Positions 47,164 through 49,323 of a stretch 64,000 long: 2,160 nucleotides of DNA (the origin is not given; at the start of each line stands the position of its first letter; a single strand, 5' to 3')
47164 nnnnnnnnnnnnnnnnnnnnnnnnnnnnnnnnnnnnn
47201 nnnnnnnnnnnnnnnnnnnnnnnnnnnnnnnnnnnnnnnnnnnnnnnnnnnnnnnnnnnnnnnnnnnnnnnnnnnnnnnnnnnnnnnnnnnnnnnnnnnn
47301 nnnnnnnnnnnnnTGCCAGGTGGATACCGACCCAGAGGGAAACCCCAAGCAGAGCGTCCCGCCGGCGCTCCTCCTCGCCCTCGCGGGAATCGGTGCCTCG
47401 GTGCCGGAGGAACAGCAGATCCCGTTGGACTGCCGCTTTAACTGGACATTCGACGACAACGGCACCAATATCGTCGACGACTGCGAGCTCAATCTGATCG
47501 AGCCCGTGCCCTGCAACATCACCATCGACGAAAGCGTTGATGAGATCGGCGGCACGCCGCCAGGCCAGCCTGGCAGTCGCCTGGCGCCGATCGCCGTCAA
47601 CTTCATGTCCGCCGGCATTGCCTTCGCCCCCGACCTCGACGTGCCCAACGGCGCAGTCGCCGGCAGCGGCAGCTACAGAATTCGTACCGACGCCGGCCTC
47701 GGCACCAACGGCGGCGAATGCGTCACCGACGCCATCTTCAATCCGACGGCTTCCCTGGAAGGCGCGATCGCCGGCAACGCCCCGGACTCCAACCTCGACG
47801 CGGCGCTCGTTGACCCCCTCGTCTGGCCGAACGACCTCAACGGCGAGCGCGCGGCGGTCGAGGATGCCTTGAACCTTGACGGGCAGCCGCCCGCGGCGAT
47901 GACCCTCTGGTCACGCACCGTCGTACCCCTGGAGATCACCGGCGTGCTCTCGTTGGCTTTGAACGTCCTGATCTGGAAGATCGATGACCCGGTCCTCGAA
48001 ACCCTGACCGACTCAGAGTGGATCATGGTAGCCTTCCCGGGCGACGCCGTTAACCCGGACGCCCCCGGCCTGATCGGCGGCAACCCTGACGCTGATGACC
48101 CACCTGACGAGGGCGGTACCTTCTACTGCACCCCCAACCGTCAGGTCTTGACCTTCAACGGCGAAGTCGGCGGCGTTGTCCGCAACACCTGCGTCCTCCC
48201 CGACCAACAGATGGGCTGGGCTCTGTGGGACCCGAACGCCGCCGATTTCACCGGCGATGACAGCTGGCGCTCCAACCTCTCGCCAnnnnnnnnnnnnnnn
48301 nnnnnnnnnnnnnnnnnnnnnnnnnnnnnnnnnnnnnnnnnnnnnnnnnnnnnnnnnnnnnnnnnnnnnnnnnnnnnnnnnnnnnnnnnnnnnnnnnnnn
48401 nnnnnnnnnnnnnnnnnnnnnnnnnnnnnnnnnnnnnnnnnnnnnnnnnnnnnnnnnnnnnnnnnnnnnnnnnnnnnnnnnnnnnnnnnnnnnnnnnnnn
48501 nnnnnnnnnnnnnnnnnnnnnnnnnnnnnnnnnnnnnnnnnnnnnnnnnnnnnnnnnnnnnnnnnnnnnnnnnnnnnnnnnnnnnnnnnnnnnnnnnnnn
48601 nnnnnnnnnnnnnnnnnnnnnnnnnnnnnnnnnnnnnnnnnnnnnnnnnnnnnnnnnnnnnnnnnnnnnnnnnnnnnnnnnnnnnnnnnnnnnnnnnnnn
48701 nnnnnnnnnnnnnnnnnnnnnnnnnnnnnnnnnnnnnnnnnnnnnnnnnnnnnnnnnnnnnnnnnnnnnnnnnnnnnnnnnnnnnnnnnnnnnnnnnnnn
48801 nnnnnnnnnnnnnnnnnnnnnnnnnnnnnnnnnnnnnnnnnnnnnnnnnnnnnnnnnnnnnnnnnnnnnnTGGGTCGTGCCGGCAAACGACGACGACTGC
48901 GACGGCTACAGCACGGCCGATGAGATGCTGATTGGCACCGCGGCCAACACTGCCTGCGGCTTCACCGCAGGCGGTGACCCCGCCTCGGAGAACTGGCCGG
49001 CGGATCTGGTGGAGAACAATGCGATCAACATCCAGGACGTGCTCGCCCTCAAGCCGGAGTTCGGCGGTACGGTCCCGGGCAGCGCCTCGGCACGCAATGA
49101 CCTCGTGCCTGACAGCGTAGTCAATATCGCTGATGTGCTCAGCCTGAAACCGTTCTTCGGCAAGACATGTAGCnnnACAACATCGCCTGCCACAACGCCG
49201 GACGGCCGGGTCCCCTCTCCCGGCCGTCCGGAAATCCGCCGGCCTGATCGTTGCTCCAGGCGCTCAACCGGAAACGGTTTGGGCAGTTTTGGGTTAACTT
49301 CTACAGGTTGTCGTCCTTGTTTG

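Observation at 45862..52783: Tandem pair of roughly 3.4 kb cohesin/CARDB/TSP3/dockerin surface-protein genes with an identical 5' 1.1 kb and a diverged remainder, plus a third cohesin-like paralog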

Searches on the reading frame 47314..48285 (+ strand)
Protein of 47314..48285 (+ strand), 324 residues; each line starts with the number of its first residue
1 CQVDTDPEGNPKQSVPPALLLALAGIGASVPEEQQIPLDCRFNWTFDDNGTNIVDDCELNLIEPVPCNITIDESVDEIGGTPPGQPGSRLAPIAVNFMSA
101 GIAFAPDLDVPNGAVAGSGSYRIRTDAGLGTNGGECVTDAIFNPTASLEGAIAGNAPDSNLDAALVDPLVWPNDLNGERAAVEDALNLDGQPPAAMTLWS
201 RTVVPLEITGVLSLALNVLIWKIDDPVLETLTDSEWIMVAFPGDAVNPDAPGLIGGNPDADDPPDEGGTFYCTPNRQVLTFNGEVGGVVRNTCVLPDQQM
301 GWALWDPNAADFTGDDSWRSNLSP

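Call 20: search_protein_families(library=pfam, max_evalue=10, proteins=[window:47314-48285:+])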
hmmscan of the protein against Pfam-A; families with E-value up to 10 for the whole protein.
seq(324 aa): 0 families

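Call 37: find_homologous_proteins(query=A4, max_evalue=0.001)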
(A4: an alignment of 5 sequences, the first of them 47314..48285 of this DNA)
Query A4 (5 sequences) (324 aa, profile of the alignment): 5 proteins with E <= 0.001 among 8000 candidates.
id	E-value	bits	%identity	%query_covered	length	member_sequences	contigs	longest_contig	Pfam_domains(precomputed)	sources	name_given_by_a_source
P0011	1.3e-93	332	49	94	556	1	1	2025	PF02412.24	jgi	jgi:hypothetical protein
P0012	2.7e-93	331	43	100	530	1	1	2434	-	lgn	-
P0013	1.2e-76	276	47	72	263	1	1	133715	-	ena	-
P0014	2.2e-56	210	48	56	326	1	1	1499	PF02412.24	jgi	jgi:hypothetical protein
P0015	7.4e-35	139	67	27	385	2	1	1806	PF02412.24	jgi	jgi:hypothetical protein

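Call 41: search_protein_families(library=pfam, max_evalue=1, proteins=[P0014, P0011, P0015, P0012])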
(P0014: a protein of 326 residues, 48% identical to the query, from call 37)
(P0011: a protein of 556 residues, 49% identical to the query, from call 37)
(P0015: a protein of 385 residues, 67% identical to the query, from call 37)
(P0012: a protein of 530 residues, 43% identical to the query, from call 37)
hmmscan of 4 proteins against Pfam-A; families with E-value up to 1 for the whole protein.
P0014 (326 aa): 3 families
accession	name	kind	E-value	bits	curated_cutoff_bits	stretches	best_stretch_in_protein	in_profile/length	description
PF02412.23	TSP_3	-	2.9e-09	36.9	25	2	192-213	15-36/36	Thrombospondin type 3 repeat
PF00404.24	Dockerin_1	-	2.6e-05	24.8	22.9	1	265-312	2-50/57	Dockerin type I domain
PF18884.5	TSP3_bac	-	0.00015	22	25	1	227-244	1-18/22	Bacterial TSP3 repeat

P0011 (556 aa): 3 families
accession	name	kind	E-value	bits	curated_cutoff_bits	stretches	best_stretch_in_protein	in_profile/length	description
PF02412.23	TSP_3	-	1.9e-11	43.9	25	2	357-387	2-32/36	Thrombospondin type 3 repeat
PF18884.5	TSP3_bac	-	0.00023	21.3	25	1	464-483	1-20/22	Bacterial TSP3 repeat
PF00404.24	Dockerin_1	-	0.11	13.2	22.9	1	498-550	3-56/57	Dockerin type I domain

P0015 (385 aa): 3 families
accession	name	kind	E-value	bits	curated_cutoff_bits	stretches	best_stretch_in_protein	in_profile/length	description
PF02412.23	TSP_3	-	4.3e-10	39.6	25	2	138-166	4-32/36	Thrombospondin type 3 repeat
PF18884.5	TSP3_bac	-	0.00053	20.2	25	1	91-111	1-21/22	Bacterial TSP3 repeat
PF00404.24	Dockerin_1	-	0.0012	19.4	22.9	1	328-378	2-54/57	Dockerin type I domain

P0012 (530 aa): 0 families

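Call 45: search_protein_representatives(alignment_id=A4)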
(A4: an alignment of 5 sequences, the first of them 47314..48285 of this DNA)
Query: 5 sequences, 326 profile positions. Proteins with E-value up to 0.001 (for the whole library): 31; up to 1e-10: 24; up to 1e-30: 16. The best 31 are listed.
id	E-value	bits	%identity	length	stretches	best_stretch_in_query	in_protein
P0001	1.3e-175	599.7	-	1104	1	1-326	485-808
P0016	1.7e-152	523.8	-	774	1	1-326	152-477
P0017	1.2e-102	359.9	-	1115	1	1-325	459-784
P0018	6.5e-102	357.5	-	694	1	1-326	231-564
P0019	1.0e-100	353.5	-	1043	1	1-325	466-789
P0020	3.0e-98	345.5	-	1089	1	1-326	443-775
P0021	7.2e-98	344.2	-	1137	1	1-325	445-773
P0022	3.0e-91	322.5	-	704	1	1-325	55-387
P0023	1.8e-89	316.6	-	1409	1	1-325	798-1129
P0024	4.6e-83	295.5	-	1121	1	1-324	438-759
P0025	4.6e-79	282.4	-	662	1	77-326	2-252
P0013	3.8e-77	276.1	-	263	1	89-319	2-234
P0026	1.7e-75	270.7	-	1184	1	1-326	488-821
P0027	3.7e-75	269.6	-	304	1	66-326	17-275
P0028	1.1e-48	182.5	-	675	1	32-325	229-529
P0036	3.8e-13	65.8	-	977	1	40-324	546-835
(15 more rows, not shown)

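Call 48: search_protein_families(library=pfam, max_evalue=0.05, proteins=[P0017, P0019, P0020, P0021, P0023, P0024, P0026, P0036, P0028])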
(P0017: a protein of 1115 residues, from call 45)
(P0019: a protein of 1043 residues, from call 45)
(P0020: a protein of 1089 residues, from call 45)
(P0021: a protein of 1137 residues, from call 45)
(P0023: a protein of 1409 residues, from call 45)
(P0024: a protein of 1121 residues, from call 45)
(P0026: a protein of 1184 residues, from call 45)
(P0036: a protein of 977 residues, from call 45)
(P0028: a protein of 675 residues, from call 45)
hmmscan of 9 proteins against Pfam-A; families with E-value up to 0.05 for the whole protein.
P0017 (1115 aa): 3 families
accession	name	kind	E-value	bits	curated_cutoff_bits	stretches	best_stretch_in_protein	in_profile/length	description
PF02412.23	TSP_3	-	2.5e-15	56.3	25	4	833-868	1-36/36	Thrombospondin type 3 repeat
PF00963.24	Cohesin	-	0.00079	20.1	24.1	1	66-107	11-52/139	Cohesin domain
PF24507.1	Ig_CFAP65_4th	-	0.015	16.1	27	0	579-608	22-51/76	CFAP65, fourth Ig-like domain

P0019 (1043 aa): 3 families
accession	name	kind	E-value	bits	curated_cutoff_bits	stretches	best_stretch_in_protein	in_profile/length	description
PF02412.23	TSP_3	-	4e-13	49.2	25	2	839-868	2-31/36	Thrombospondin type 3 repeat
PF00404.24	Dockerin_1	-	7.6e-05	23.3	22.9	1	985-1033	3-52/57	Dockerin type I domain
PF00963.24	Cohesin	-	0.0028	18.3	24.1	1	69-177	11-121/139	Cohesin domain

P0020 (1089 aa): 2 families
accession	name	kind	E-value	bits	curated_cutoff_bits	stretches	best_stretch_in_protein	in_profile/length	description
PF02412.23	TSP_3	-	1e-05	25.6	25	1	826-851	4-29/36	Thrombospondin type 3 repeat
PF00963.24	Cohesin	-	0.012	16.3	24.1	1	43-171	16-139/139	Cohesin domain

P0021 (1137 aa): 2 families
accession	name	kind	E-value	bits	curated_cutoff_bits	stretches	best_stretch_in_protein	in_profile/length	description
PF02412.23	TSP_3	-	4.5e-08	33.1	25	2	823-853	2-32/36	Thrombospondin type 3 repeat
PF18884.5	TSP3_bac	-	0.0026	18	25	1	778-799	1-22/22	Bacterial TSP3 repeat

P0023 (1409 aa): 3 families
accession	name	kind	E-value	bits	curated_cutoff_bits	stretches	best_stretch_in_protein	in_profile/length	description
PF02412.23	TSP_3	-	1.4e-09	37.9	25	2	1180-1213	3-36/36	Thrombospondin type 3 repeat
PF18884.5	TSP3_bac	-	1e-06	28.9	25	2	1134-1154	1-21/22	Bacterial TSP3 repeat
PF21876.2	STIV_turret_2nd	-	0.046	14.2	27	0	263-321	21-77/106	C381 turret protein 2nd galactose-binding domain-like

P0024 (1121 aa): 4 families
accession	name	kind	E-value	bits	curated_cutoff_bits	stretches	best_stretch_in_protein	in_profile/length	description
PF02412.23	TSP_3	-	5.2e-13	48.9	25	4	811-854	3-36/36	Thrombospondin type 3 repeat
PF00963.24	Cohesin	-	0.00019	22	24.1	1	53-94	10-51/139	Cohesin domain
PF18884.5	TSP3_bac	-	0.0021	18.3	25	1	767-784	3-20/22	Bacterial TSP3 repeat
PF00404.24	Dockerin_1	-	0.023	15.3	22.9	1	1060-1105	3-49/57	Dockerin type I domain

P0026 (1184 aa): 2 families
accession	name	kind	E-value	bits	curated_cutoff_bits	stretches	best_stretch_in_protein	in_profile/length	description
PF02412.23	TSP_3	-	1.1e-08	35.1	25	3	870-900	2-32/36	Thrombospondin type 3 repeat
PF18884.5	TSP3_bac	-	0.0016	18.7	25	2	1010-1031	1-22/22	Bacterial TSP3 repeat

P0036 (977 aa): 0 families

P0028 (675 aa): 0 families

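Call 50: predict_structure(alignment_id=A5)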
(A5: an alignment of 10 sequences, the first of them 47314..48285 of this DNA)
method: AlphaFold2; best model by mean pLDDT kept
length: 324 residues; sequences in the alignment: 10
mean_pLDDT: 34.4   pTM: 0.33
mean pLDDT of the five models: 34.4, 34.3, 33.9, 33.3, 31.1
residues with pLDDT >= 90: 0; 70-90: 0; 50-70: 43; < 50: 281
segments of 3 or more residues with pLDDT < 50: 1-94, 98-178, 188-192, 199-216, 242-324
pLDDT, mean of each block of 10 residues (from residue 1): 35 35 37 29 26 33 26 25 31 49 35 25 23 28 22 24 28 39 50 52 41 47 59 55 34 28 32 31 27 35 28 33 28
secondary structure, 60 per line:
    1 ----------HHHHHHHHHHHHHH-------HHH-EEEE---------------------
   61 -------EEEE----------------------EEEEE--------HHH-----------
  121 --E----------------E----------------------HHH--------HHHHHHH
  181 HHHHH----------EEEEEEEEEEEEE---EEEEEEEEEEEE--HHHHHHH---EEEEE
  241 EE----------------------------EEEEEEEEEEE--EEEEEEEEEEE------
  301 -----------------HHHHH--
elements in order: H11-24 E36-39 E68-71 E94-98 H174-185 E196-208 E212-223 H226-232 E236-242 E271-281 E284-294 H318-322

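Call 79: search_solved_structures(query=A5, max_evalue=10)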
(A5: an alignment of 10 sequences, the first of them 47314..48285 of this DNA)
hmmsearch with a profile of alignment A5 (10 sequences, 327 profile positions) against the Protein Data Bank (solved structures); distinct sequences matched with E-value up to 10: 8.
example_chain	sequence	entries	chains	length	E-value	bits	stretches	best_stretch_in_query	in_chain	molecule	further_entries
3n3i_A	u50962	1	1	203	0.42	13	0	188-221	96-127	Protease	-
1g6l_A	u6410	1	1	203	0.68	12.3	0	188-221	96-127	HIV-1 PROTEASE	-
1lv1_A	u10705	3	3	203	0.68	12.3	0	188-221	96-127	HIV-1 protease | POL PROTEIN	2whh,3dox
3kt5_A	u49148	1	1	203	0.7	12.3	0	187-221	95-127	Protease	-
3kt2_A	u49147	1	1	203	0.71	12.3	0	188-221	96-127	Protease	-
4qlh_A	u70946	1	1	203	0.74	12.2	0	187-221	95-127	Protease, linker, Protease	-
4q5m_A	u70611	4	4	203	1.2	11.5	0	188-216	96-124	Protease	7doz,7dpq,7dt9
4ep2_A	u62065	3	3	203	2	10.8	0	188-223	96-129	protease, tethered dimer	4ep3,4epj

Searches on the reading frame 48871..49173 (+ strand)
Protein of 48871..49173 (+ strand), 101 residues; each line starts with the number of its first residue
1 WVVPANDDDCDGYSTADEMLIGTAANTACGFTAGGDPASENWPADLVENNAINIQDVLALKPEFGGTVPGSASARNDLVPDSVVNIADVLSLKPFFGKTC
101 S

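Call 20: search_protein_families(library=pfam, max_evalue=10, proteins=[window:48871-49173:+])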
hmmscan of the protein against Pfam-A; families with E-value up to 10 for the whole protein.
seq(101 aa): 1 family
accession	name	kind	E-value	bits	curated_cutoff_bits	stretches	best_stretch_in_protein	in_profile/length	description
PF00404.24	Dockerin_1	-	0.02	15.5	22.9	1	44-93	2-53/57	Dockerin type I domain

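Call 23: search_solved_structures(query=A2, max_evalue=10, show_alignments=2)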
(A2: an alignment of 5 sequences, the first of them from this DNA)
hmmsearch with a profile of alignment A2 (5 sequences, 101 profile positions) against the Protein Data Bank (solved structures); distinct sequences matched with E-value up to 10: 12.
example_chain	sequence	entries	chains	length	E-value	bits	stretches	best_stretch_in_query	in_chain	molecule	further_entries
2y3n_B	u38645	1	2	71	0.0011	22.7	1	45-99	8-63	CELLULOSOMAL FAMILY-48 PROCESSIVE GLYCOSIDE HYDROLASE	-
2b59_B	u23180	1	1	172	0.011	19.4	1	40-99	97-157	Cellulosomal scaffolding protein A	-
2ccl_B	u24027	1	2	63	0.019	18.6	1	45-94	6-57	ENDO-1,4-BETA-XYLANASE Y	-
3kcp_A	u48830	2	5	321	0.027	18.1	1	40-99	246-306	Cellulosomal-scaffolding protein A | Cellulosome anchoring protein cohesin region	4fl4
1ohz_B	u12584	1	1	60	0.064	16.9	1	45-94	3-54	ENDO-1,4-BETA-XYLANASE Y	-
5g5d_B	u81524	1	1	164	0.11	16.2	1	40-99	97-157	CELLULOSOMAL-SCAFFOLDING PROTEIN A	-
4wi0_B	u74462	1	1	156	0.13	15.9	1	47-99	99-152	Cellulosomal scaffoldin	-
4u3s_B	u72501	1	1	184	0.26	15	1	48-99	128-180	Cellulosomal scaffoldin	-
5k39_B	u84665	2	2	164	0.56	13.9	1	47-93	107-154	Dockerin module from a protein of unknown function | Ig domain protein group 2 domain protein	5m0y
3tn2_A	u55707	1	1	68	0.68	13.6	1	21-71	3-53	C-C motif chemokine 4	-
1daq_A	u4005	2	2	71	1.2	12.8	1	44-96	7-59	ENDOGLUCANASE SS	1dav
2mte_A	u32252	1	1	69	1.3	12.7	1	45-96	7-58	Cellulose 1,4-beta-cellobiosidase (reducing end) CelS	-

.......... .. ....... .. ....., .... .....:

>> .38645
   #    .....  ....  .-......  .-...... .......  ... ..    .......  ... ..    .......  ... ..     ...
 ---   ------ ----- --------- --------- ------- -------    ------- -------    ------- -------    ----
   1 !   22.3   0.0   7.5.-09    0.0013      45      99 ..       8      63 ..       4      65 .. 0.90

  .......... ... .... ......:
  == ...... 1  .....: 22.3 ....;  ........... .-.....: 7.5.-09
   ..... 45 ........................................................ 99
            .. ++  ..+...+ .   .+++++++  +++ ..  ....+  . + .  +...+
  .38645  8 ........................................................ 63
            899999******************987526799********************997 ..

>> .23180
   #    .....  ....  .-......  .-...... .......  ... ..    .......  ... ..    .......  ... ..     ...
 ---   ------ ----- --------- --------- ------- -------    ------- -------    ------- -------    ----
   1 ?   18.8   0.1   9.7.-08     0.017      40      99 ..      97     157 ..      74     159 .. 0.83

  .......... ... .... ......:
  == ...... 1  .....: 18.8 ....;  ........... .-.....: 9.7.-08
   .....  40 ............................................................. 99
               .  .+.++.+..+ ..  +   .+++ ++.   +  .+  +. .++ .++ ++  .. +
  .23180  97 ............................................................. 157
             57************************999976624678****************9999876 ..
